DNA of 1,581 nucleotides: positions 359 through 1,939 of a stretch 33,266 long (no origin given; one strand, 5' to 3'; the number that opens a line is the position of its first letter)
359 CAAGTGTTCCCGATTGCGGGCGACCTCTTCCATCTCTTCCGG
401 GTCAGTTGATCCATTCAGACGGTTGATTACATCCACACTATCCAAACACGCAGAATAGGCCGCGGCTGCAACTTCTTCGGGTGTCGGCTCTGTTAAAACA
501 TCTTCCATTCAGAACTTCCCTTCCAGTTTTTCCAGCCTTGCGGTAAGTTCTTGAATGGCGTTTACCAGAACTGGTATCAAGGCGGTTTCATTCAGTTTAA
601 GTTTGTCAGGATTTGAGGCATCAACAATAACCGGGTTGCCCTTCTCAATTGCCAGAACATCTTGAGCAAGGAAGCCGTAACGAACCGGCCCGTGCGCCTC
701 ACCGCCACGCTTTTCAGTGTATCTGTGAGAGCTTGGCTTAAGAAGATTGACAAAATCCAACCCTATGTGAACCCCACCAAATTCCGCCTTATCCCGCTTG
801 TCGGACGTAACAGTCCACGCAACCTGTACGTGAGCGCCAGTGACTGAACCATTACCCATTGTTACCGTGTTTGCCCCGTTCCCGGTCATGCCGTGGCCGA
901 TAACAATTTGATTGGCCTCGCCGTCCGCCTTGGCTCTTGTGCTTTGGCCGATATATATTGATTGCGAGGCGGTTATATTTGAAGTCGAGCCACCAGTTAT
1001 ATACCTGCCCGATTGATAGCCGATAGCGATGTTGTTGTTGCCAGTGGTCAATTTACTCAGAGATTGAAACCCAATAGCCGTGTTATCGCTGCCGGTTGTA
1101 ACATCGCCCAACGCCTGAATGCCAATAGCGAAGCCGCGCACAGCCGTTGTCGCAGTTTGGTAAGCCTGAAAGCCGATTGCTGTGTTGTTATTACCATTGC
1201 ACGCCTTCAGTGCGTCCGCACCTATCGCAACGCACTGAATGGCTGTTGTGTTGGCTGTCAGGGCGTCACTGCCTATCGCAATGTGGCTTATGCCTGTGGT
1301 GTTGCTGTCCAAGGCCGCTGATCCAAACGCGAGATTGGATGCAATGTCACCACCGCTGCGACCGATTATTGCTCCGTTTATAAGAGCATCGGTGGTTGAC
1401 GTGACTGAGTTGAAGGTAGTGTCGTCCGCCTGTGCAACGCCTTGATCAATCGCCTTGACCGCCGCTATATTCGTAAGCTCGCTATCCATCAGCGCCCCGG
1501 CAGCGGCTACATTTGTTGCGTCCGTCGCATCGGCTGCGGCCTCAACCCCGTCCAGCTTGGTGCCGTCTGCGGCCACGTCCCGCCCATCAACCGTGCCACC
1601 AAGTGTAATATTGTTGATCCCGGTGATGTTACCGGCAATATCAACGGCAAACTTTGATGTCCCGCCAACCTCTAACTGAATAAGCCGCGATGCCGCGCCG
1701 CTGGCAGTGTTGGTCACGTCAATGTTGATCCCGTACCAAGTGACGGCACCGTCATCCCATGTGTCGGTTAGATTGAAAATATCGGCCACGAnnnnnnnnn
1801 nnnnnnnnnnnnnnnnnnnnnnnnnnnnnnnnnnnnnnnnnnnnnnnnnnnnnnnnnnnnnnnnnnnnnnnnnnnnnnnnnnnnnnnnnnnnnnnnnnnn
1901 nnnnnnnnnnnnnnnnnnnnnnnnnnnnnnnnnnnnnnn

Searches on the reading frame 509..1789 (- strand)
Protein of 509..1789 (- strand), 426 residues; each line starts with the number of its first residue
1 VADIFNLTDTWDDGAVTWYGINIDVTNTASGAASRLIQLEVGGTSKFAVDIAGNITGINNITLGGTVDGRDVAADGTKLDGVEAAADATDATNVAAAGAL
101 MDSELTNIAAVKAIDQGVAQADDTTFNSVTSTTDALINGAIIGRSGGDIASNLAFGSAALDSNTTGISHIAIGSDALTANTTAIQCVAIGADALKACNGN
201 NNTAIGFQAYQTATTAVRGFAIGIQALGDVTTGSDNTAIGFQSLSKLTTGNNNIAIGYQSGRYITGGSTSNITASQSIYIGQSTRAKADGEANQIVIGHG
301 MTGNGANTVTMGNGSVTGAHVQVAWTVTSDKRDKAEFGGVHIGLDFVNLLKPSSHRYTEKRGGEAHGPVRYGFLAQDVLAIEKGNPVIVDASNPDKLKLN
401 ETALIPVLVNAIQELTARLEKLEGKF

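Call 19: search_protein_families(library=phrogs, proteins=[window:509-1789:-], max_evalue=0.00001)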
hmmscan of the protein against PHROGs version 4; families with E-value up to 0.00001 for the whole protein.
window:509-1789:- (426 aa): 10 families
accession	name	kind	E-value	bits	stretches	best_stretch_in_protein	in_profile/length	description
phrog_4636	-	tail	6.2e-41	141.6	2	195-425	517-747/763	tail spike protein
phrog_23837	-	head and packaging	5.9e-32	112.2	1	86-425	162-505/507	virion structural protein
phrog_6002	-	head and packaging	6.9e-17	61.3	2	110-228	653-779/1183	virion structural protein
phrog_9708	-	unknown function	3.2e-12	47.2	0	200-358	60-215/318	-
phrog_892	-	tail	1.4e-11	44.7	1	55-343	156-376/782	tail fiber protein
phrog_5668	-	tail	2.6e-09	36.4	1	242-425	1364-1557/1567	tail fiber protein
phrog_19966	-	tail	1.4e-08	34.8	1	197-425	513-723/724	long tail fiber protein distal subunit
phrog_32829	-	tail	3.5e-08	33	1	48-88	454-494/840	tail fiber protein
phrog_1699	-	tail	1.1e-07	31.8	1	67-425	628-990/1000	long tail fiber protein distal subunit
phrog_24456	-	tail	1.3e-06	27.8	1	74-159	534-609/972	tail fiber protein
